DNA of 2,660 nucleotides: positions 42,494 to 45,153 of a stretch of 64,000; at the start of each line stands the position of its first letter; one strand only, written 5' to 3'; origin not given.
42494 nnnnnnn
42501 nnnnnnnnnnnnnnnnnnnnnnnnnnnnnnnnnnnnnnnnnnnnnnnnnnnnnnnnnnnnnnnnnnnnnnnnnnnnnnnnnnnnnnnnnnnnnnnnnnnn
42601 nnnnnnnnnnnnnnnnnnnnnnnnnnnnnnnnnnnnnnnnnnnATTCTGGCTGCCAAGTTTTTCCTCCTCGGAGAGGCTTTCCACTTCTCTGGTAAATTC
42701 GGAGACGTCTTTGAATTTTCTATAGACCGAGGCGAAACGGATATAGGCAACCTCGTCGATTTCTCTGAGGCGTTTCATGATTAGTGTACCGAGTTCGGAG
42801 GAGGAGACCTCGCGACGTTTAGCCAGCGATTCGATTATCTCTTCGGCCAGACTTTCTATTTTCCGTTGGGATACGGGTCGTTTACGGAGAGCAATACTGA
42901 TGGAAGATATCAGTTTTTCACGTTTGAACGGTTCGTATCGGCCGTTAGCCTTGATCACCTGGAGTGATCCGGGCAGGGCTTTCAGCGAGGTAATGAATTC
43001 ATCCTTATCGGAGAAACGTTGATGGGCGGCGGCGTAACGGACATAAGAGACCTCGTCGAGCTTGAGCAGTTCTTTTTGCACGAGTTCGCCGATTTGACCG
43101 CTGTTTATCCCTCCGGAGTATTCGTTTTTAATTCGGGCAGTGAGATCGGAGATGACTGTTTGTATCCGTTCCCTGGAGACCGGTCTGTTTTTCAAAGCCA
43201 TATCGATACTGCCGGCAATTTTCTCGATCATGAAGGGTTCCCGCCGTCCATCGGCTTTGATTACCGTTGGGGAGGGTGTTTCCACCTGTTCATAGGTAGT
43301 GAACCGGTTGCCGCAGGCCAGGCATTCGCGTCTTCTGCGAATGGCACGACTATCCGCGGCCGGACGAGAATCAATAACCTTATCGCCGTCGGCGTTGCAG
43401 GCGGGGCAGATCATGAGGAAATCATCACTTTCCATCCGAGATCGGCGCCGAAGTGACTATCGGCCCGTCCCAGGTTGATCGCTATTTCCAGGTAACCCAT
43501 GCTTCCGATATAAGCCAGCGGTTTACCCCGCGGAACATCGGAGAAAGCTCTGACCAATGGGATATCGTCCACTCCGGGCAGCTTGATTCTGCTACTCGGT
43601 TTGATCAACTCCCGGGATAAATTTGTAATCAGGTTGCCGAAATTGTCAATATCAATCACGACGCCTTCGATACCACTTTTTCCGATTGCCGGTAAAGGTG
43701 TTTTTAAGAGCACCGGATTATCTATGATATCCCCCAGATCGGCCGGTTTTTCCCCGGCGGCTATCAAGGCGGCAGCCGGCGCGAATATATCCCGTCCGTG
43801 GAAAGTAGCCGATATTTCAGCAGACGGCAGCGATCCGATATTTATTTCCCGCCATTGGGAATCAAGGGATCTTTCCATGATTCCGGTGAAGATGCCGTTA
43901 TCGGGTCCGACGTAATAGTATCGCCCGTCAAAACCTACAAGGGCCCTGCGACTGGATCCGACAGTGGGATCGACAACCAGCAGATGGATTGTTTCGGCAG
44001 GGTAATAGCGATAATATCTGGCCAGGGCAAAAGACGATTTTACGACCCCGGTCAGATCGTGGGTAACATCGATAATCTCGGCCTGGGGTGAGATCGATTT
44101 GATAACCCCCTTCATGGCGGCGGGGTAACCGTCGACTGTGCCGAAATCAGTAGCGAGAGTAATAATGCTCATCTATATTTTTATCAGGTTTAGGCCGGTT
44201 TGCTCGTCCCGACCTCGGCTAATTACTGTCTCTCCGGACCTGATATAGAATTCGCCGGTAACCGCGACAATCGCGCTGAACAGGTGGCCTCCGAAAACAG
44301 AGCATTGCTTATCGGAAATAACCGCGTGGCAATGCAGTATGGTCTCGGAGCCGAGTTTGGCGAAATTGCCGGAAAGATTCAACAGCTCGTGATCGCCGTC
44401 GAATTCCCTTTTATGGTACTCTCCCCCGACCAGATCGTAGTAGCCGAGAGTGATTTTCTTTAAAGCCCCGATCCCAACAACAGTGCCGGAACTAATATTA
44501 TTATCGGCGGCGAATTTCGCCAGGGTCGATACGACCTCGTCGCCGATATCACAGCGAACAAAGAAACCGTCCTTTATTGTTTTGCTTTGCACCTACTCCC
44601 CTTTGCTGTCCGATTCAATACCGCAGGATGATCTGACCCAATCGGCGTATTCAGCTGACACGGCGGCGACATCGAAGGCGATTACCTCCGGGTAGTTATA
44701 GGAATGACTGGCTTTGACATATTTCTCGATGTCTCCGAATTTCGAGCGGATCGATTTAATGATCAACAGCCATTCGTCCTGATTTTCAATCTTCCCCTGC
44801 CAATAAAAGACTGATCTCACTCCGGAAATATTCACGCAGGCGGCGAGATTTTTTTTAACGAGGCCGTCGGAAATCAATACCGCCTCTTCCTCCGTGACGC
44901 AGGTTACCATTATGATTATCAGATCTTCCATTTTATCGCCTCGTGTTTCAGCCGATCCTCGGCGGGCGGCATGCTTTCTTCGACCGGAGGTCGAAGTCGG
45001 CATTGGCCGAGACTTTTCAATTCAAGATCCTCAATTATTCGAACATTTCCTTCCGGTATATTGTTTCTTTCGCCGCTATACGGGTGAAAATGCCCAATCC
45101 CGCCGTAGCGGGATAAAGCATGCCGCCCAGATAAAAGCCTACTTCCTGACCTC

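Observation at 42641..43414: NrdR repressor with a tandem duplication of the ATP-cone domain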

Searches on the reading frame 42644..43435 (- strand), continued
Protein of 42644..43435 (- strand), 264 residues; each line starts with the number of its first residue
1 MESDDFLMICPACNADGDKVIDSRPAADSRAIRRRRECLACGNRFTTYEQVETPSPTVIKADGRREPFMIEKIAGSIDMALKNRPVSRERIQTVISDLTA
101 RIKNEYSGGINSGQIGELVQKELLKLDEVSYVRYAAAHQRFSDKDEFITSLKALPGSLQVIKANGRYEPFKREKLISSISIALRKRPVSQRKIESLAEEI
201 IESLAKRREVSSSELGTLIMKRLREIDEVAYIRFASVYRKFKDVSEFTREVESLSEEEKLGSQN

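Call 58: find_homologous_proteins(query=P0126, max_evalue=1e-25)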
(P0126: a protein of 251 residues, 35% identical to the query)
Query P0126 (251 aa): 169 proteins with E <= 1e-25 among 4412 candidates; the best 120 are listed.
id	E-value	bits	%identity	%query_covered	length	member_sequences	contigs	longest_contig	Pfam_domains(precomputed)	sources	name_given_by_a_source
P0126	6.9e-158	541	100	100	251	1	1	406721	PF22811.3,PF03477.22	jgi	jgi:transcriptional repressor NrdR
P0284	4.1e-80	287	56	98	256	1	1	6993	PF22811.3,PF03477.22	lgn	-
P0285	3.0e-58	215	50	96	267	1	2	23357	PF22811.3,PF03477.22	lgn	-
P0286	9.3e-50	188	53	78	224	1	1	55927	PF03477.22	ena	-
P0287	1.2e-33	135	36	59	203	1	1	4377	PF22811.3,PF03477.22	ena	-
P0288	1.0e-31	129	36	61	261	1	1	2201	PF22811.3,PF03477.22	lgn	-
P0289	1.8e-30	124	46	57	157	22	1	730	PF22811.3,PF03477.22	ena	-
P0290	6.2e-30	123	43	55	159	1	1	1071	PF22811.3,PF03477.22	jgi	jgi:transcriptional repressor NrdR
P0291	6.7e-30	123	43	59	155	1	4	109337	PF22811.3,PF03477.22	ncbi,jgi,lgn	jgi:transcriptional repressor NrdR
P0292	8.0e-30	122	44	58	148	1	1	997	PF22811.3,PF03477.22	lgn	-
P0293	1.1e-29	122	47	58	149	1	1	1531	PF22811.3,PF03477.22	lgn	-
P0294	1.1e-29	122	45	58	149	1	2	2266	PF22811.3,PF03477.22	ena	-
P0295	1.8e-29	121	44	58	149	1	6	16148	PF22811.3,PF03477.22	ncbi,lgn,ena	-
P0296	2.0e-29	121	45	58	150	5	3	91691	PF22811.3,PF03477.22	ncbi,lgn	-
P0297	2.5e-29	121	45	58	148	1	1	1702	PF22811.3,PF03477.22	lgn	-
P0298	3.3e-29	120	45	55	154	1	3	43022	PF22811.3,PF03477.22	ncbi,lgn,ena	-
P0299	4.2e-29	120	45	58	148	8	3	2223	PF22811.3,PF03477.22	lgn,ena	-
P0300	4.6e-29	120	45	58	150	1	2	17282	PF22811.3,PF03477.22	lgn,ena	-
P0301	4.6e-29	120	44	63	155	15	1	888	PF22811.3,PF03477.22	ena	-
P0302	4.9e-29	120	42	59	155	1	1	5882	PF22811.3,PF03477.22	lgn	-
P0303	5.9e-29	119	46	55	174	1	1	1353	PF22811.3,PF03477.22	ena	-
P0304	7.6e-29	119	44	58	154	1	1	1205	PF22811.3,PF03477.22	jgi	-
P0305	9.9e-29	119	43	55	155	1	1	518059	PF22811.3,PF03477.22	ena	-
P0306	1.5e-28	118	47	58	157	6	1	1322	PF22811.3,PF03477.22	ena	-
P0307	1.6e-28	118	44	58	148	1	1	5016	PF22811.3,PF03477.22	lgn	-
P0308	2.1e-28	118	44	58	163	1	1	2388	PF22811.3,PF03477.22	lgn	-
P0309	2.2e-28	118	39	59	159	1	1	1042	PF22811.3,PF03477.22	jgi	jgi:transcriptional repressor NrdR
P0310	2.3e-28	118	45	58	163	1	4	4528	PF22811.3,PF03477.22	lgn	-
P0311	2.3e-28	118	45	58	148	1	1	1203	PF22811.3,PF03477.22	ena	-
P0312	4.0e-28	117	42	55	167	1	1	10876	PF22811.3,PF03477.22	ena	-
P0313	5.6e-28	116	44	58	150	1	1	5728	PF22811.3,PF03477.22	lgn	-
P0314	5.7e-28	116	45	58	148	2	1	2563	PF22811.3,PF03477.22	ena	-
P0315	5.8e-28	116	42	58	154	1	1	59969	PF22811.3,PF03477.22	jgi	jgi:transcriptional repressor NrdR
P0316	6.5e-28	116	45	55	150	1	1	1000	PF22811.3,PF03477.22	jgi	jgi:transcriptional repressor NrdR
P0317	6.5e-28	116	44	58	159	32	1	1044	PF22811.3,PF03477.22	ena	-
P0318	6.9e-28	116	44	58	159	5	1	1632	PF22811.3,PF03477.22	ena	-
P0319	7.6e-28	116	46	59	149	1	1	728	PF22811.3,PF03477.22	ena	-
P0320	9.8e-28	115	44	59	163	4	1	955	PF22811.3,PF03477.22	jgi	jgi:transcriptional repressor NrdR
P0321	9.8e-28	115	39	59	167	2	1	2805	PF22811.3,PF03477.22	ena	-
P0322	1.1e-27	115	46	59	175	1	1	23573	PF22811.3,PF03477.22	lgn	-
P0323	1.2e-27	115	44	59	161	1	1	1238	PF22811.3,PF03477.22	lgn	-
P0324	1.3e-27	115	40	59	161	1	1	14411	PF22811.3,PF03477.22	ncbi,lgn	-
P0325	1.3e-27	115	44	61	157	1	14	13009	PF22811.3,PF03477.22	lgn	-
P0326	1.6e-27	115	46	59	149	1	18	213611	PF22811.3,PF03477.22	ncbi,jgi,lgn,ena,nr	ncbi:MAG: transcriptional repressor NrdR [Lentisphaerae bacterium]|nr:transcriptional repressor NrdR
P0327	1.7e-27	115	43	58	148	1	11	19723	PF22811.3,PF03477.22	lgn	-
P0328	1.7e-27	115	47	58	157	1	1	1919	PF22811.3,PF03477.22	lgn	-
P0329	1.8e-27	115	45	58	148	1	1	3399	PF22811.3,PF03477.22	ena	-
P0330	2.0e-27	114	46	59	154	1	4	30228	PF22811.3,PF03477.22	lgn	-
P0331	2.1e-27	114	41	55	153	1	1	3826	PF22811.3,PF03477.22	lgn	-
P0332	2.1e-27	114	44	59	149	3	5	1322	PF22811.3,PF03477.22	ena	-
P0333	2.2e-27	114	44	59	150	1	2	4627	PF22811.3,PF03477.22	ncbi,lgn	ncbi:MAG: transcriptional regulator NrdR [Victivallaceae bacterium]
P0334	2.3e-27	114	45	55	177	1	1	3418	PF09277.18,PF22811.3,PF03477.22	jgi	jgi:transcriptional repressor NrdR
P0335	2.3e-27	114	44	58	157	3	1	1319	PF22811.3,PF03477.22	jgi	-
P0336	2.4e-27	114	45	58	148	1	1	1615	PF22811.3,PF03477.22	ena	-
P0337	2.4e-27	114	44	55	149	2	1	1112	PF22811.3,PF03477.22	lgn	-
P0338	2.4e-27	114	45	55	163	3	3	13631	PF22811.3,PF03477.22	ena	-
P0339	2.4e-27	114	42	71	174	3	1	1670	PF22811.3,PF03477.22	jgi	jgi:transcriptional repressor NrdR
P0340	2.5e-27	114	38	59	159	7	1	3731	PF22811.3,PF03477.22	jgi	jgi:transcriptional repressor NrdR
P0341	2.6e-27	114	45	58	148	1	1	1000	PF22811.3,PF03477.22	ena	-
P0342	2.8e-27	114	46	59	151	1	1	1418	PF22811.3,PF03477.22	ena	-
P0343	2.9e-27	114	39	61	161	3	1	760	PF22811.3,PF03477.22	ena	-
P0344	3.2e-27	114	47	55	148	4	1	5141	PF22811.3,PF03477.22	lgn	-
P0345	3.3e-27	114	45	55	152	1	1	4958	PF22811.3,PF03477.22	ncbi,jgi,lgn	-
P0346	3.6e-27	114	44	59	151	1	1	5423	PF22811.3,PF03477.22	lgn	-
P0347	3.8e-27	114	45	58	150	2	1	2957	PF22811.3,PF03477.22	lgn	-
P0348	4.0e-27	113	44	58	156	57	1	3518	PF22811.3,PF03477.22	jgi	jgi:transcriptional repressor NrdR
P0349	4.1e-27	113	45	59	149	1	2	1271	PF22811.3,PF03477.22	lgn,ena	-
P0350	4.2e-27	113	46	55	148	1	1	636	PF22811.3,PF03477.22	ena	-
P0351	4.2e-27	113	46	59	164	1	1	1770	PF22811.3,PF03477.22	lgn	-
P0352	4.5e-27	113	44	58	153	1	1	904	PF22811.3,PF03477.22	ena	-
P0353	4.6e-27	113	46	58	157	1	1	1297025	PF22811.3,PF03477.22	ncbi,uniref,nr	ncbi:Transcriptional repressor NrdR [Pseudobythopirellula maris]|uniref:Transcriptional repressor Nr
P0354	4.6e-27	113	43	58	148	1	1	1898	PF22811.3,PF03477.22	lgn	-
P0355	4.7e-27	113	39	59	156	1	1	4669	PF22811.3,PF03477.22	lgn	-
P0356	4.9e-27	113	45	58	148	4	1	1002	PF22811.3,PF03477.22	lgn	-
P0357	5.3e-27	113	47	55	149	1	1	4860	PF22811.3,PF03477.22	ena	-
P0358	5.3e-27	113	44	59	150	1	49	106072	PF22811.3,PF03477.22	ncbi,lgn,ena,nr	ncbi:MAG: transcriptional regulator NrdR [Lentisphaeria bacterium]|nr:transcriptional regulator NrdR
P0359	5.7e-27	113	45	58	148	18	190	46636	PF22811.3,PF03477.22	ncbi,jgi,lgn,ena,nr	ncbi:MAG: transcriptional repressor NrdR [Eggerthellaceae bacterium]|jgi:transcriptional repressor N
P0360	5.8e-27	113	42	58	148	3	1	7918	PF22811.3,PF03477.22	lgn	-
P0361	5.9e-27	113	42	58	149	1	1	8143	PF22811.3,PF03477.22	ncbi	-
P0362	6.2e-27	113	41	58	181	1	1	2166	PF22811.3,PF03477.22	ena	-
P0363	6.3e-27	113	42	59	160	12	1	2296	PF22811.3,PF03477.22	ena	-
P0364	6.4e-27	113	43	58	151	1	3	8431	PF22811.3,PF03477.22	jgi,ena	-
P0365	6.4e-27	113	44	55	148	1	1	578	PF22811.3,PF03477.22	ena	-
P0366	6.8e-27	113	45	58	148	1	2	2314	PF22811.3,PF03477.22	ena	-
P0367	6.9e-27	113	42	59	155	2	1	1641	PF22811.3,PF03477.22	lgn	-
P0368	6.9e-27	113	45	58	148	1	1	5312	PF22811.3,PF03477.22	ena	-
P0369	7.0e-27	113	43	55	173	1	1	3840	PF22811.3,PF03477.22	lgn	-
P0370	7.2e-27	113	44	59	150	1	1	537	PF22811.3,PF03477.22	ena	-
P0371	7.7e-27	113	46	55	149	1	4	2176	PF22811.3,PF03477.22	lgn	-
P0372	8.2e-27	112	43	58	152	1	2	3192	PF22811.3,PF03477.22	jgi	jgi:transcriptional repressor NrdR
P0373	9.3e-27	112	44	55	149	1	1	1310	PF22811.3,PF03477.22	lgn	-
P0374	1.0e-26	112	49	53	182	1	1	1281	PF22811.3,PF03477.22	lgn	-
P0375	1.0e-26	112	38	59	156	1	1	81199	PF22811.3,PF03477.22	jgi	jgi:transcriptional repressor NrdR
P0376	1.0e-26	112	48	55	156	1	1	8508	PF22811.3,PF03477.22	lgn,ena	-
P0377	1.1e-26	112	43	59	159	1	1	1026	PF22811.3,PF03477.22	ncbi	-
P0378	1.1e-26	112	44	55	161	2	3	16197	PF22811.3,PF03477.22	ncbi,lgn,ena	-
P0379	1.1e-26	112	44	55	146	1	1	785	PF22811.3,PF03477.22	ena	-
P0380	1.1e-26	112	44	55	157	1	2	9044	PF22811.3,PF03477.22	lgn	-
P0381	1.2e-26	112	47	55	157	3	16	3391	PF22811.3,PF03477.22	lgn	-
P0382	1.2e-26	112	41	58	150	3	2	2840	PF22811.3,PF03477.22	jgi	jgi:transcriptional repressor NrdR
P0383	1.4e-26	112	49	53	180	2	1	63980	PF22811.3,PF03477.22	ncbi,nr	ncbi:MAG: transcriptional regulator NrdR [Kofleriaceae bacterium]|nr:transcriptional regulator NrdR 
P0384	1.4e-26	112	42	59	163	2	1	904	PF22811.3,PF03477.22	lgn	-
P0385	1.4e-26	112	45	61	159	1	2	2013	PF22811.3,PF03477.22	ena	-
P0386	1.5e-26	112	44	59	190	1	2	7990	PF22811.3,PF03477.22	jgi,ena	-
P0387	1.5e-26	112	45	58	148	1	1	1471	PF22811.3,PF03477.22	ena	-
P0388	1.6e-26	112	42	59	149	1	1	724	PF22811.3,PF03477.22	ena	-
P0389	1.6e-26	112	44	58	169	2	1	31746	PF22811.3,PF03477.22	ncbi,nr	ncbi:MAG: transcriptional repressor NrdR [Planctomycetales bacterium]|nr:transcriptional repressor N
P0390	1.7e-26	111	45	55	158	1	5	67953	PF22811.3,PF03477.22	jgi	jgi:transcriptional repressor NrdR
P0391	1.7e-26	111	46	58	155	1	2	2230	PF22811.3,PF03477.22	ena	-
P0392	1.8e-26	111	39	59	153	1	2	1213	PF22811.3,PF03477.22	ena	-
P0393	2.0e-26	111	45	58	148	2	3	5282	PF22811.3,PF03477.22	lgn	-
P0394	2.0e-26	111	44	59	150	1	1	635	PF22811.3,PF03477.22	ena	-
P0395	2.1e-26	111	45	58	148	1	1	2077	PF22811.3,PF03477.22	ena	-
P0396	2.1e-26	111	41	55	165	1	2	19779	PF22811.3,PF03477.22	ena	-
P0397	2.2e-26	111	44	55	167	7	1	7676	PF22811.3,PF03477.22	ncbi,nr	ncbi:MAG: transcriptional regulator NrdR [bacterium]|nr:transcriptional regulator NrdR [bacterium]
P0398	2.2e-26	111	45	55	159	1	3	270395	PF22811.3,PF03477.22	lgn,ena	-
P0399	2.3e-26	111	45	58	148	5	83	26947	PF22811.3,PF03477.22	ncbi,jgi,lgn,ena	-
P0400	2.4e-26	111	40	55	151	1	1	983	PF22811.3,PF03477.22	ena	-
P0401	2.4e-26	111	43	58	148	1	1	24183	PF22811.3,PF03477.22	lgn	-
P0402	2.6e-26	111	42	55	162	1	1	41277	PF22811.3,PF03477.22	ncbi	ncbi:MAG: transcriptional regulator NrdR [Acidimicrobiales bacterium]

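Call 64: predict_structure(alignment_id=A1)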
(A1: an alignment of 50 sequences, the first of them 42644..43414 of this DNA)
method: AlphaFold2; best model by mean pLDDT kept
length: 257 residues; sequences in the alignment: 50
mean_pLDDT: 80.5   pTM: 0.43
mean pLDDT of the five models: 80.5, 79.0, 77.2, 76.4, 75.0
residues with pLDDT >= 90: 72; 70-90: 143; 50-70: 19; < 50: 23
segments of 3 or more residues with pLDDT < 50: 233-241, 246-257
pLDDT, mean of each block of 10 residues (from residue 1): 91 88 84 93 73 89 90 85 88 87 89 89 84 74 61 77 82 87 90 86 85 91 84 49 47 40
secondary structure, 60 per line:
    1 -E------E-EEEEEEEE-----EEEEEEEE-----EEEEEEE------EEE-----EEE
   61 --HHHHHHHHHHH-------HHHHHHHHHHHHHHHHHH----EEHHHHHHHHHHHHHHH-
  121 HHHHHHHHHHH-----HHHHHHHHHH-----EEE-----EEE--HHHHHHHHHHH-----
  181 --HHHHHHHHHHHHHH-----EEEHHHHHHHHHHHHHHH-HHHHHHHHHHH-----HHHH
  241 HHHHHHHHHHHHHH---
elements in order: E11-18 E24-31 E37-43 E50-52 E58-60 H63-73 H81-98 H105-119 H121-131 H137-146 E152-154 E160-162 H165-175 H183-196 E202-204 H205-219 H221-231 H237-254

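Call 66: fold_search(model_id=the predicted structure, library=pdb)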
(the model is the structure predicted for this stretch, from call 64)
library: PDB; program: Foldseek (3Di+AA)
matches with E <= 10: 724; with E <= 0.001: 17
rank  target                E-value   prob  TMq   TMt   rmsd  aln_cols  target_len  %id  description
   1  9fxk_A                3.4e-13  1.00  0.41  0.67   8.2       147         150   39  Transcription repressor NrdR from E. coli, AMPPNP/ATP-bound state (released 2025-03-19)
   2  9a6n_B                4.2e-13  1.00  0.43  0.69   6.7       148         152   42  Integrative model of SOJ-NRDR by crosslinking MS and deep learning (released 2024-09-18)
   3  9fxk_F                4.2e-13  1.00  0.38  0.63   8.5       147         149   39  Transcription repressor NrdR from E. coli, AMPPNP/ATP-bound state (released 2025-03-19)
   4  9fxk_G                4.5e-13  1.00  0.42  0.68   7.3       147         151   39  Transcription repressor NrdR from E. coli, AMPPNP/ATP-bound state (released 2025-03-19)
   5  9fvr_C                5.2e-13  1.00  0.40  0.65   9.1       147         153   39  Transcription repressor NrdR from E. coli, ATP/dATP-bound state, SeMet protein (released 2025-03-19)
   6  9fvr_D                1.0e-12  1.00  0.38  0.63   8.3       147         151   39  Transcription repressor NrdR from E. coli, ATP/dATP-bound state, SeMet protein (released 2025-03-19)
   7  9fvr_B                1.8e-12  1.00  0.38  0.64   8.0       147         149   39  Transcription repressor NrdR from E. coli, ATP/dATP-bound state, SeMet protein (released 2025-03-19)
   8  9fvr_A                1.9e-12  1.00  0.41  0.68   8.3       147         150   39  Transcription repressor NrdR from E. coli, ATP/dATP-bound state, SeMet protein (released 2025-03-19)
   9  9gex_A                6.3e-12  1.00  0.39  0.63   9.2       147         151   39  Escherichia coli NrdR with unocuppied outer nucleotide-binding site (released 2026-02-18)
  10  9gex_D                1.6e-11  1.00  0.37  0.62   9.0       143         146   38  Escherichia coli NrdR with unocuppied outer nucleotide-binding site (released 2026-02-18)
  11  7p37_A                8.1e-11  1.00  0.39  0.64   9.1       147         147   31  Streptomyces coelicolor ATP-loaded NrdR (released 2022-05-11)
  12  9gex_B                1.1e-10  1.00  0.33  0.62   8.7       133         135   40  Escherichia coli NrdR with unocuppied outer nucleotide-binding site (released 2026-02-18)
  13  9gex_C                1.2e-10  1.00  0.36  0.62   9.3       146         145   38  Escherichia coli NrdR with unocuppied outer nucleotide-binding site (released 2026-02-18)
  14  5im3_B                6.8e-07  1.00  0.28  0.09  19.2       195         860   19  Crystal structure of the class I ribonucleotide reductase from Pseudomonas aeruginosa in complex with dATP (released 2016-05-04)
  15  5im3_A                3.3e-06  1.00  0.26  0.09  17.4       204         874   20  Crystal structure of the class I ribonucleotide reductase from Pseudomonas aeruginosa in complex with dATP (released 2016-05-04)
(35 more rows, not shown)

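Call 84: predict_structure(alignment_id=A2)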
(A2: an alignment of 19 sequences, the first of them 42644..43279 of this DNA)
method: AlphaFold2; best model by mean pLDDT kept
length: 212 residues; sequences in the alignment: 19
mean_pLDDT: 78.9   pTM: 0.45
mean pLDDT of the five models: 78.9, 75.1, 74.8, 68.7, 62.7
residues with pLDDT >= 90: 50; 70-90: 110; 50-70: 42; < 50: 10
segments of 3 or more residues with pLDDT < 50: 101-104, 209-212
pLDDT, mean of each block of 10 residues (from residue 1): 84 90 86 83 93 89 90 79 73 59 61 71 86 86 91 81 90 88 72 60 53 41
secondary structure, 60 per line:
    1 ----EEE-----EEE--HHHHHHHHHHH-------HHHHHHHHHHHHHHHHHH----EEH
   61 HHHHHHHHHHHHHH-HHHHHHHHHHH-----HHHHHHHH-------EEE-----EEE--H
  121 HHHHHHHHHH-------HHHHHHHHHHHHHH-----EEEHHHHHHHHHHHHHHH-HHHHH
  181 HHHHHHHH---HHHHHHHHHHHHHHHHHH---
elements in order: E5-7 E13-15 H18-28 H36-53 H60-74 H76-86 H92-99 E107-109 E115-117 H120-130 H138-151 E157-159 H160-174 H176-188 H192-209

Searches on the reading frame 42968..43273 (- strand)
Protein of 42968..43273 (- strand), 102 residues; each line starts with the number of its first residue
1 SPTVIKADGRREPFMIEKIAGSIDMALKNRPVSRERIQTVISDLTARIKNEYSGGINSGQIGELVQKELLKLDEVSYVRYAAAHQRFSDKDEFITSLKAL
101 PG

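Call 5: search_protein_families(library=pfam, proteins=[window:42968-43273:-], max_evalue=0.01)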
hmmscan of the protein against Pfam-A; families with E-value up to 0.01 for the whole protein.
seq(102 aa): 1 family
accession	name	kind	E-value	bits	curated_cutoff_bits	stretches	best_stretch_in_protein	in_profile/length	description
PF03477.21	ATP-cone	-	6.4e-17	62.3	25.8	1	3-87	2-85/88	ATP cone domain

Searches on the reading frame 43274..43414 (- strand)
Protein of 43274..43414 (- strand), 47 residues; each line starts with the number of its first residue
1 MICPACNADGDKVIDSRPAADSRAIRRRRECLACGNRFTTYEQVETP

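Call 5: search_protein_families(library=pfam, proteins=[window:43274-43414:-], max_evalue=0.01)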
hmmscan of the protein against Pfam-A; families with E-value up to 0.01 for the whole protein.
seq(47 aa): 1 family
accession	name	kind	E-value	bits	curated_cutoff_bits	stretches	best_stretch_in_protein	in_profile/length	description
PF22811.2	Zn_ribbon_NrdR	-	3.6e-22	78.5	27.2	1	1-42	1-42/42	Transcriptional repressor NrdR-like, N-terminal domain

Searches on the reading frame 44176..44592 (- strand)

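Call 68: search_protein_families(library=pfam, proteins=[window:44176-44592:-], max_evalue=0.00001)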
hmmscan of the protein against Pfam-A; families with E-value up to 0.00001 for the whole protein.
window:44176-44592:- (139 aa): 1 family
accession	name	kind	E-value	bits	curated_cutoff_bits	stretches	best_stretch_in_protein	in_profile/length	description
PF03479.20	PCC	-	8.7e-29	100.6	25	1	10-119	3-114/117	Plants and Prokaryotes Conserved (PCC) domain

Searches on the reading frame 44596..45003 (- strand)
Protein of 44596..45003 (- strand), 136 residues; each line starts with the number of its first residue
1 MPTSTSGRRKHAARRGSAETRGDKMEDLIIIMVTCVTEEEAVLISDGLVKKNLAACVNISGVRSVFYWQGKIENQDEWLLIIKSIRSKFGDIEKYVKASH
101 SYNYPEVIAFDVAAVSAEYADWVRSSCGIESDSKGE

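Call 68: search_protein_families(library=pfam, proteins=[window:44596-45003:-], max_evalue=0.00001)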
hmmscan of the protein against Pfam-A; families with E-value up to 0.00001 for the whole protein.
window:44596-45003:- (136 aa): 1 family
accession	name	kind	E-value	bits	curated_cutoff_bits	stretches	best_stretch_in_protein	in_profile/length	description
PF03091.20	CutA1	-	1.4e-31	108.6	22.4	1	29-125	1-98/99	CutA1 divalent ion tolerance protein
